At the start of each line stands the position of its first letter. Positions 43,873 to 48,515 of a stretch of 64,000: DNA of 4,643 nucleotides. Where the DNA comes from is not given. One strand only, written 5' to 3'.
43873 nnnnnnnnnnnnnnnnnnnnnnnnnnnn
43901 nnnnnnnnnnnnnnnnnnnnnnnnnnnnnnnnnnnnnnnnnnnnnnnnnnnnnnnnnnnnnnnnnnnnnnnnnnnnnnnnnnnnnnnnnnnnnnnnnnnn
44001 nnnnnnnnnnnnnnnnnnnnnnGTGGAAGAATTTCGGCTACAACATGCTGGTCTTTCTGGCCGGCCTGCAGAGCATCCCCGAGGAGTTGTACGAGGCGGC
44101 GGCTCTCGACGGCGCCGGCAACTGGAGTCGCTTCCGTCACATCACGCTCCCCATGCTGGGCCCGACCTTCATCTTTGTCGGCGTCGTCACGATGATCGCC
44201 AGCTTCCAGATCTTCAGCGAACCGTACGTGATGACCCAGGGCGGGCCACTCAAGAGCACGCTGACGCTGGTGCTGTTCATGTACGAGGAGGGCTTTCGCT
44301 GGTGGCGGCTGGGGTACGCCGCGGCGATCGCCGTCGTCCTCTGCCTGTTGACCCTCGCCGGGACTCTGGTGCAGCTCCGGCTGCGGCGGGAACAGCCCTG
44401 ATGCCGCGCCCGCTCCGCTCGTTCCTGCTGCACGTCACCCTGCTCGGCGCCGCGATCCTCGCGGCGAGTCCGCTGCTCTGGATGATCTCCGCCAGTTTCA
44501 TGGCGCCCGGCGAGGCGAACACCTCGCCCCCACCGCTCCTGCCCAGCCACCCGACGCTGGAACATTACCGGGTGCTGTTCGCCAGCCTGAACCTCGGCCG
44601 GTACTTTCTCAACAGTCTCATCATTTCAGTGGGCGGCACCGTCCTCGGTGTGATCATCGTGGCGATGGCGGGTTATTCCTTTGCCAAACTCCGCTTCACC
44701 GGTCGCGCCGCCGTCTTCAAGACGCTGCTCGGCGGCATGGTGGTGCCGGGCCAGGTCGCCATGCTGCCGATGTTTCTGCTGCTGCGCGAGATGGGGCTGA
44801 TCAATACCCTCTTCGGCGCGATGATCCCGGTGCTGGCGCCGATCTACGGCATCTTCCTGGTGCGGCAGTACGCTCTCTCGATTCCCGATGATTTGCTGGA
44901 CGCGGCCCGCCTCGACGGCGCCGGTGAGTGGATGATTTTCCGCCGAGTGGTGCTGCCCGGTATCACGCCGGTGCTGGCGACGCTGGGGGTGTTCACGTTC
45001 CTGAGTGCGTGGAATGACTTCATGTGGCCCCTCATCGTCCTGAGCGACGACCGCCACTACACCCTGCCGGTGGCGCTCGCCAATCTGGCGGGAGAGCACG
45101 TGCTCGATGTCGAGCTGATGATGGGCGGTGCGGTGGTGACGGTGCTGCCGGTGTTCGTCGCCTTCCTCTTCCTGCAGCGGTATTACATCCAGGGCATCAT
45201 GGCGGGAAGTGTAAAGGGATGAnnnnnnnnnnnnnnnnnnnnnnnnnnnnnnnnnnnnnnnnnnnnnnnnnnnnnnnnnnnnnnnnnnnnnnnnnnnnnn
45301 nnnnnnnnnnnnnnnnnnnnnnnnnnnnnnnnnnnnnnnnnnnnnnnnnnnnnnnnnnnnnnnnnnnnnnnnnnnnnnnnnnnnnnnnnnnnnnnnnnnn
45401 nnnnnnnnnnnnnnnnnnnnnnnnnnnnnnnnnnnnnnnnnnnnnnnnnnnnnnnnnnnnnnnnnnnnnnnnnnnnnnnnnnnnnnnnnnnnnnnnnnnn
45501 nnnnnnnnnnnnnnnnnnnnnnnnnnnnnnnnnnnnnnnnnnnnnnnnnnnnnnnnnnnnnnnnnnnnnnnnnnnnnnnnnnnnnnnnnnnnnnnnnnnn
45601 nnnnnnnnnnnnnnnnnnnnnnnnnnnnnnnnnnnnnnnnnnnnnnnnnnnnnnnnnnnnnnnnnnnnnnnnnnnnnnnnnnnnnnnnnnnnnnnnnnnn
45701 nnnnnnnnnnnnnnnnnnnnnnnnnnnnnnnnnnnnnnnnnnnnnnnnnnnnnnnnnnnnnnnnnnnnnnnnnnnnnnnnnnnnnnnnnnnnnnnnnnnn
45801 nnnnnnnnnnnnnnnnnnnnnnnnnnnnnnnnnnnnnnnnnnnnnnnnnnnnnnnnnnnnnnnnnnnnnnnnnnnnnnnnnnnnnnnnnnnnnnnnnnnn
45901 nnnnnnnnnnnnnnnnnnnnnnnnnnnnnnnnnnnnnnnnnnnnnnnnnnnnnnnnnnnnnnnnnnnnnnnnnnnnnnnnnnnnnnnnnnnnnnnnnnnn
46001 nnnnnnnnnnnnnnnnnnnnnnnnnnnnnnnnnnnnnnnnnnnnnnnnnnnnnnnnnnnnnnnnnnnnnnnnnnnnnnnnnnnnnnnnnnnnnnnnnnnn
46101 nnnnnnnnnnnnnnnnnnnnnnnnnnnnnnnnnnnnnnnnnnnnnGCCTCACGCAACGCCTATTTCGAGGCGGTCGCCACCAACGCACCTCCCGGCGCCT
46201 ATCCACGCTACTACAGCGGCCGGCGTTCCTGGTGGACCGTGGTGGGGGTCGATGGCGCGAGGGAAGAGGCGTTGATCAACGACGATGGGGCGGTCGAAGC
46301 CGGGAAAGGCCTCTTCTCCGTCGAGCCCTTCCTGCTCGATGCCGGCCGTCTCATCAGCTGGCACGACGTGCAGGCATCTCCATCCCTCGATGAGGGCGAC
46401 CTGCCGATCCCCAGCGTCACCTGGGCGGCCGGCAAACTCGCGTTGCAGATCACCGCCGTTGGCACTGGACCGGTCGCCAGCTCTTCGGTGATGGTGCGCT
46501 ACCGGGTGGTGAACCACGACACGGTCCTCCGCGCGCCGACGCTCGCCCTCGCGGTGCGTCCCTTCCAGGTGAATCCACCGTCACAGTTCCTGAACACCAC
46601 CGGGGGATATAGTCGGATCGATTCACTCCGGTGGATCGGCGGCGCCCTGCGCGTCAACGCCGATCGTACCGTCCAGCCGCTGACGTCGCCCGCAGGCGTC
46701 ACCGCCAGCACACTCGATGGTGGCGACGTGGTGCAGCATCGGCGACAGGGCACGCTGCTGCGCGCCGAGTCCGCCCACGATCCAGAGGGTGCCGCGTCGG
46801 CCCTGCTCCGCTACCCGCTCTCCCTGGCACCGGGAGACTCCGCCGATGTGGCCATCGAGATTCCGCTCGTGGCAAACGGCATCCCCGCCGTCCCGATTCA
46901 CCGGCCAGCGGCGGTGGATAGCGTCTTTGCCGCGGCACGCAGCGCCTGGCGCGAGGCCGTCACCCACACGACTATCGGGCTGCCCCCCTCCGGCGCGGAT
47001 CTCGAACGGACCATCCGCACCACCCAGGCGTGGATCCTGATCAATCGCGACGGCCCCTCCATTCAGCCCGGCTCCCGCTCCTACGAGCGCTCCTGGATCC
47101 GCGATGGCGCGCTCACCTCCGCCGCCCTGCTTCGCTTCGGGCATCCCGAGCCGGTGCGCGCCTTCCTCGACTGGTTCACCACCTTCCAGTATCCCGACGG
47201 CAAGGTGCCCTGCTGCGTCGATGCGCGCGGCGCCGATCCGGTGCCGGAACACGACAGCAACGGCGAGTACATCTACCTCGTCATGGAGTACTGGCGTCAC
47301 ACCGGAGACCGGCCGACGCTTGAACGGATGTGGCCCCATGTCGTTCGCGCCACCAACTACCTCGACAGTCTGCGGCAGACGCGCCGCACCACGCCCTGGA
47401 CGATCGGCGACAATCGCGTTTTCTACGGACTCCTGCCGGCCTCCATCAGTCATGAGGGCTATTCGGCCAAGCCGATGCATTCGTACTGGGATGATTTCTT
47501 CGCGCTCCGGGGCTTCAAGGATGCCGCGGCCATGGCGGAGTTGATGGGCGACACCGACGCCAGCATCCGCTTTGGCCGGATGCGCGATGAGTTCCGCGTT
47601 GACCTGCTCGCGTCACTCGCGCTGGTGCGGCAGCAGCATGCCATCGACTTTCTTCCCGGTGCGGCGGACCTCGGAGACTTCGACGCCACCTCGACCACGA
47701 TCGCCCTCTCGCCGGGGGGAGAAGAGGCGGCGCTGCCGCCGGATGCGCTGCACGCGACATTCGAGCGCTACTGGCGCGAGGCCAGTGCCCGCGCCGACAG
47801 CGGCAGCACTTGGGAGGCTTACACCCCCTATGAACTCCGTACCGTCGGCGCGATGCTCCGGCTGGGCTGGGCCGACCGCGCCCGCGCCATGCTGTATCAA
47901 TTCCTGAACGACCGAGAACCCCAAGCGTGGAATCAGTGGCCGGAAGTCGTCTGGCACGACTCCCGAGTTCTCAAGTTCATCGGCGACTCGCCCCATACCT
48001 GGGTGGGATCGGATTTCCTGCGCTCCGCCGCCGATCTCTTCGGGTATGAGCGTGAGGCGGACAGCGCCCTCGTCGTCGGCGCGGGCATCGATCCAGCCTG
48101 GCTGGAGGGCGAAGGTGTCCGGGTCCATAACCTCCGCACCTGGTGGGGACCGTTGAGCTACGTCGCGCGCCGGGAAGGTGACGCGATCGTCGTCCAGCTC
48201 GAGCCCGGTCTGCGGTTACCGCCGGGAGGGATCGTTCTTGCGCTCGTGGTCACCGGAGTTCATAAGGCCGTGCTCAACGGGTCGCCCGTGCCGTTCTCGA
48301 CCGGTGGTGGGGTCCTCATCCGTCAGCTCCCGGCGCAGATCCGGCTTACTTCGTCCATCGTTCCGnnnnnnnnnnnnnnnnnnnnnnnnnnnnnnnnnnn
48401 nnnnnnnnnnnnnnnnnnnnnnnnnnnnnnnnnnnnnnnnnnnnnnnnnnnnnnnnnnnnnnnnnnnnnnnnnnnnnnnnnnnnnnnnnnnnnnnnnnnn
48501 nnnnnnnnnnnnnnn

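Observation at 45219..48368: Unassigned 1049-aa CBM32 plus (alpha/alpha)6 protein at the position where a beta-glucosidase would be expected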

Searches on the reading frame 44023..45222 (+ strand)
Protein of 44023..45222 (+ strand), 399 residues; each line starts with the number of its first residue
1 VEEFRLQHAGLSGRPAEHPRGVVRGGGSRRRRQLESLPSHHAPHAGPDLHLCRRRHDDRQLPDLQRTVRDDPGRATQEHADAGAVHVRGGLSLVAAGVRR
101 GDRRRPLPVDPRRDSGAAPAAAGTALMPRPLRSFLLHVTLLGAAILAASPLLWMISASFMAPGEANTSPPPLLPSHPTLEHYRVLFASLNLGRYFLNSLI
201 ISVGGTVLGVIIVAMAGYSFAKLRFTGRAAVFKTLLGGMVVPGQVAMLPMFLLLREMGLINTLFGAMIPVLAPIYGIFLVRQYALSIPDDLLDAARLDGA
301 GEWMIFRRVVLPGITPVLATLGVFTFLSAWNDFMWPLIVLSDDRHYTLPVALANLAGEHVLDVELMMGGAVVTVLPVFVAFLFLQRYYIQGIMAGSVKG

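Call 3: search_protein_families(library=pfam, proteins=[window:44023-45222:+], max_evalue=0.01)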
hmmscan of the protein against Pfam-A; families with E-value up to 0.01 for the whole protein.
window:44023-45222:+ (399 aa): 1 family
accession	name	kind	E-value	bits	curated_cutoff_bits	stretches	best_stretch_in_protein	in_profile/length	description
PF00528.27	BPD_transp_1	-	1.2e-15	58.2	26.4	1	222-388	11-178/184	Binding-protein-dependent transport system inner membrane component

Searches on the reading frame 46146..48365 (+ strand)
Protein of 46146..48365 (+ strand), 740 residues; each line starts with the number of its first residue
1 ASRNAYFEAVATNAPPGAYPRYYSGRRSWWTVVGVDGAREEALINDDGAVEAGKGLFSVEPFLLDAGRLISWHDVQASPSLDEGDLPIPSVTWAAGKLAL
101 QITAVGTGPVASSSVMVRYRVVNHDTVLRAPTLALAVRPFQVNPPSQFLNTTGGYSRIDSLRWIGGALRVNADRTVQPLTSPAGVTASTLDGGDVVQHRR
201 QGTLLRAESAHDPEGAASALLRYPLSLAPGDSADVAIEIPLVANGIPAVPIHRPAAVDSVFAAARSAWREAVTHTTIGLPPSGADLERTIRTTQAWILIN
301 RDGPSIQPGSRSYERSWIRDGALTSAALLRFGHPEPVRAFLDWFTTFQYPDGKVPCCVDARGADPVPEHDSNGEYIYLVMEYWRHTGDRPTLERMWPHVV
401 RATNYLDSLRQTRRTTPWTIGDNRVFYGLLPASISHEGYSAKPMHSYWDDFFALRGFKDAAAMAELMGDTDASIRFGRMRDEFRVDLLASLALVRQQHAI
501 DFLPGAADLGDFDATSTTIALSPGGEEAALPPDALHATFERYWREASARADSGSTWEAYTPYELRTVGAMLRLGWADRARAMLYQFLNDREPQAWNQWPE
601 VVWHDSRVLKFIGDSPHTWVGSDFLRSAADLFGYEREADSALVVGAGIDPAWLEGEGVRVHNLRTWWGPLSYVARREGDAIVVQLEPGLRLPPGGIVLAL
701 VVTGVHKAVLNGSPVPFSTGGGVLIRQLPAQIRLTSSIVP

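Call 89: predict_structure(alignment_id=A4)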
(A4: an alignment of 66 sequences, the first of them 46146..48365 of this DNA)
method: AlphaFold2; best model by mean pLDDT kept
length: 740 residues; sequences in the alignment: 66
mean_pLDDT: 94.8   pTM: 0.94
mean pLDDT of the five models: 94.8, 94.8, 94.0, 94.0, 93.2
residues with pLDDT >= 90: 659; 70-90: 74; 50-70: 7; < 50: 0
segments of 3 or more residues with pLDDT < 50: none
pLDDT, mean of each block of 10 residues (from residue 1): 92 94 94 96 98 96 95 98 98 98 97 97 98 98 92 95 96 96 96 89 88 97 98 98 91 89 97 97 97 98 93 90 97 98 96 93 87 98 98 98 98 95 96 78 91 98 98 98 98 97 95 93 95 97 92 84 95 96 96 96 92 95 98 96 97 96 98 96 96 97 90 93 96 84
secondary structure, 60 per line:
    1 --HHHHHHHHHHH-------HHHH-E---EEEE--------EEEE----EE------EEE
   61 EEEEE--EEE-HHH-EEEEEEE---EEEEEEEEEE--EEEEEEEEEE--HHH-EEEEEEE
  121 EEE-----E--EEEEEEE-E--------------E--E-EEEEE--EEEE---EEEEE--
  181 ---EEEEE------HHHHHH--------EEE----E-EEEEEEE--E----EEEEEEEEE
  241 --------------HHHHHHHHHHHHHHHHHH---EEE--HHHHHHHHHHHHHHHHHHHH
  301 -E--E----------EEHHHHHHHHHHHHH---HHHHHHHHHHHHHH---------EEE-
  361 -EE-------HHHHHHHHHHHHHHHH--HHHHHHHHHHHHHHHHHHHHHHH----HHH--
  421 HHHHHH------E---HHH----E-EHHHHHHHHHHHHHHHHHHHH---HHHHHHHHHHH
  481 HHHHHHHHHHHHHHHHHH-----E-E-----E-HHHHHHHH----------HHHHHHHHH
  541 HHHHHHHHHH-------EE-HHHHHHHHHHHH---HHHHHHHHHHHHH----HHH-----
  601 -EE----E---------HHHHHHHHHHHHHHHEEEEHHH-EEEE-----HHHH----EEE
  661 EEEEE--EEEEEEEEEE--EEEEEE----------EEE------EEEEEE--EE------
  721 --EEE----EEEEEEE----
elements in order (helices of 4 or more, strands of 3 or more residues): H3-13 H21-24 E30-33 E42-45 E58-65 E68-70 E76-82 E86-95 E98-107 E114-123 E132-138 E160-164 E167-170 E174-178 E184-188 H195-200 E209-211 E218-224 E232-240 H255-272 E276-278 H281-300 H318-330 H334-347 E357-359 H371-386 H389-411 H421-426 H447-466 H470-498 H514-521 H532-550 H561-572 H576-588 H618-632 E633-636 E641-644 H650-653 E658-665 E668-677 E680-685 E696-698 E705-710 E723-725 E730-736

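Call 91: fold_search(model_id=the predicted structure, library=pdb)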
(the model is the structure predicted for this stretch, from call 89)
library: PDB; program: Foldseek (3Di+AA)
matches with E <= 10: 894; with E <= 0.001: 146
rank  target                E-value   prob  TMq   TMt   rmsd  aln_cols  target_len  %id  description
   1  8ho8_A                2.4e-18  1.00  0.58  0.54   8.5       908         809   12  The cryo-EM structure of cellobiose phosphorylase from Clostridium thermocellum in complex with cellobiose (released 2023-12-13)
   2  8ho7_A                2.7e-18  1.00  0.55  0.51   9.6       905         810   13  The cryo-EM structure of cellobiose phosphorylase from Clostridium thermocellum (released 2023-12-13)
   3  8ho9_A                5.9e-18  1.00  0.56  0.51   9.1       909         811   13  The cryo-EM structure of cellobiose phosphorylase from Clostridium thermocellum (cysteine-to-serine varient) (released 2023-12-13)
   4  8hob_A                1.4e-17  1.00  0.58  0.54   8.8       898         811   12  The cryo-EM structure of cellobiose phosphorylase from Clostridium thermocellum ( variant) (released 2024-03-20)
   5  1v7v                  6.9e-17  1.00  0.61  0.58   7.6       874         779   12  Crystal structure of Vibrio proteolyticus chitobiose phosphorylase (released 2004-06-22)
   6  3qde_A                7.6e-17  1.00  0.56  0.52   8.7       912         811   12  The structure of Cellobiose phosphorylase from Clostridium thermocellum in complex with phosphate (released 2011-11-09)
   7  8bou_B                1.7e-16  1.00  0.60  0.56   7.4       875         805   11  Crystal structure of Blautia producta GH94 (released 2023-11-29)
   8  8bou_A                3.0e-16  1.00  0.59  0.55   7.5       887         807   10  Crystal structure of Blautia producta GH94 (released 2023-11-29)
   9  3rrs_A                3.6e-16  1.00  0.58  0.53   8.2       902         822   12  Crystal structure analysis of cellobiose phosphorylase from Cellulomonas uda (released 2012-05-09)
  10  1ug9                  7.0e-16  1.00  0.56  0.42  16.8       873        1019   14  Crystal Structure of Glucodextranase from Arthrobacter globiformis I42 (released 2003-12-09)
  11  8ic6_A                2.1e-15  1.00  0.51  0.46  10.9       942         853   13  exo-beta-D-arabinanase ExoMA2 from Microbacterium arabinogalactanolyticum in complex with Tris (released 2023-08-16)
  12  2cqs_A                4.2e-15  1.00  0.56  0.51   8.8       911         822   13  Crystal Structure of Cellvibrio gilvus Cellobiose Phosphorylase Crystallized from Ammonium Sulfate (released 2006-05-16)
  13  8rf0_A                4.9e-15  1.00  0.61  0.18   6.6       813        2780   14  WT-CGS sample in nanodisc (released 2024-03-20)
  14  8ic6_B                5.1e-15  1.00  0.52  0.46  10.8       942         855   14  exo-beta-D-arabinanase ExoMA2 from Microbacterium arabinogalactanolyticum in complex with Tris (released 2023-08-16)
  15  3s4c                  6.2e-15  1.00  0.57  0.52   8.3       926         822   11  Lactose phosphorylase in complex with sulfate (released 2012-06-27)
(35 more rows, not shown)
